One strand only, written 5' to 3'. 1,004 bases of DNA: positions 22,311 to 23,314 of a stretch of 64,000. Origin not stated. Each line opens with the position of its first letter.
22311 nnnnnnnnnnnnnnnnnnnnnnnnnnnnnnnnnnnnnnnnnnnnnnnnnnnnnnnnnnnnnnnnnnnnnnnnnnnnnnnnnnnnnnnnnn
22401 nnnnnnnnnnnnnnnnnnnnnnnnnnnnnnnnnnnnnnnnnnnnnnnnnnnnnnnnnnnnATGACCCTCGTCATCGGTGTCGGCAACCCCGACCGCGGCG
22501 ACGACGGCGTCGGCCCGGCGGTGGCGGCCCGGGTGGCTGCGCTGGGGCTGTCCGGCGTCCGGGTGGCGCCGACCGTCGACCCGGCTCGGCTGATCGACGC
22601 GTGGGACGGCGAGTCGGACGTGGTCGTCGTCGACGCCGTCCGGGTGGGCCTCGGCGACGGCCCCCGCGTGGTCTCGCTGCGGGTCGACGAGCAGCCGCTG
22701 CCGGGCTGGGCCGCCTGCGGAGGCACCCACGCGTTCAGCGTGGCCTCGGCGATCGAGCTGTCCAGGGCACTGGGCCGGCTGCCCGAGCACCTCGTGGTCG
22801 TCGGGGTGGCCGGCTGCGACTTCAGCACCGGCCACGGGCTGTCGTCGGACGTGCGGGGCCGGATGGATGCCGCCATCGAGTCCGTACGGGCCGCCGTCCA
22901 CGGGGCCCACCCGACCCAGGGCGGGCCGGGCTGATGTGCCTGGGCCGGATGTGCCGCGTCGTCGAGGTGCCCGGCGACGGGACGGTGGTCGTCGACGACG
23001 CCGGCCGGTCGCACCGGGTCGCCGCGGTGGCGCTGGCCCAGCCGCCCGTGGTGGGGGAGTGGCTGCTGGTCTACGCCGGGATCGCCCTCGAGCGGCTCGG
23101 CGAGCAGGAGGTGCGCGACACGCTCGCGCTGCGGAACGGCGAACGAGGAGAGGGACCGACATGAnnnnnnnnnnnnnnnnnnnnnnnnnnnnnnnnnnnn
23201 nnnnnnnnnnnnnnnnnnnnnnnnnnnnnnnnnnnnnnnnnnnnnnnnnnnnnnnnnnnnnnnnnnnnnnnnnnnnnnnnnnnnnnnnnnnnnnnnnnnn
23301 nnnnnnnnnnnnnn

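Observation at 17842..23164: Complete group 3b (NADP-coupled) [NiFe]-hydrogenase operon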

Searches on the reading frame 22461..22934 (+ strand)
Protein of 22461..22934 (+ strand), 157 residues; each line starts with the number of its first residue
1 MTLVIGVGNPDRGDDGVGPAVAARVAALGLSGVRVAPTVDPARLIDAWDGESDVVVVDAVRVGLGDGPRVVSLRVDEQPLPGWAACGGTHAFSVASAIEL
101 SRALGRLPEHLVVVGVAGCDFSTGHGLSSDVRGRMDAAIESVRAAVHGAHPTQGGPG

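Call 3: search_protein_families(library=pfam, proteins=[window:22461-22934:+], max_evalue=0.01)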
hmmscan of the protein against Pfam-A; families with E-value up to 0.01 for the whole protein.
window:22461-22934:+ (157 aa): 1 family
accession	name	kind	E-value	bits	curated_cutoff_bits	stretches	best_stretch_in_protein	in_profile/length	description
PF01750.23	HycI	-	4.6e-07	30.2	23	1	41-142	26-127/130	Hydrogenase maturation protease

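Call 6: search_protein_families(library=ncbifam, proteins=[window:22461-22934:+], max_evalue=0.001)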
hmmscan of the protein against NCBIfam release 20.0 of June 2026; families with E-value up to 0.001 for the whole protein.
window:22461-22934:+ (157 aa): 3 families
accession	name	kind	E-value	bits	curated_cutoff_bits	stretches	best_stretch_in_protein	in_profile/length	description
TIGR00072.1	hydrog_prot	superfamily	2.6e-24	85.9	47.45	1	3-145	1-144/145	hydrogenase maturation protease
TIGR00140.1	hupD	subfamily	7.1e-08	32.5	151.8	1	3-145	2-146/151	HyaD/HybD family hydrogenase maturation endopeptidase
NF007777.0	PRK10466.1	equivalog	5.2e-05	23.1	190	1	2-147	3-150/164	HyaD/HybD family hydrogenase maturation endopeptidase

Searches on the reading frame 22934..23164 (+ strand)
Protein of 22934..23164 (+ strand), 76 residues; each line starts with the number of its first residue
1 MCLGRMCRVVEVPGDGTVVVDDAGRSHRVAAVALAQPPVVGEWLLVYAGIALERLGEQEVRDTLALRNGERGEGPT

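Call 3: search_protein_families(library=pfam, proteins=[window:22934-23164:+], max_evalue=0.01)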
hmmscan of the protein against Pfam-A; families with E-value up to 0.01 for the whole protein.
window:22934-23164:+ (76 aa): 1 family
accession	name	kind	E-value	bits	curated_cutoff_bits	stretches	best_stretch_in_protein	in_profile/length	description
PF01455.23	HupF_HypC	-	4.7e-12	46.3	28.5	1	1-66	1-64/65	HupF/HypC family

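Call 6: search_protein_families(library=ncbifam, proteins=[window:22934-23164:+], max_evalue=0.001)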
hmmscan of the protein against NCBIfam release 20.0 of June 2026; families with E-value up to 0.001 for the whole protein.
window:22934-23164:+ (76 aa): 3 families
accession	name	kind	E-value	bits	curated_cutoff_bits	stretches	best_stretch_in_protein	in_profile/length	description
TIGR00074.1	hypC_hupF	subfamily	7e-10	38.6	48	1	1-65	1-63/80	HypC/HybG/HupF family hydrogenase formation chaperone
NF007721.0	PRK10413.1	equivalog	8.7e-05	22.4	115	1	1-65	1-70/87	hydrogenase maturation factor HybG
NF007712.0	PRK10409.1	equivalog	0.00034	20.8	136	1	33-65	37-69/90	HypC/HybG/HupF family hydrogenase formation chaperone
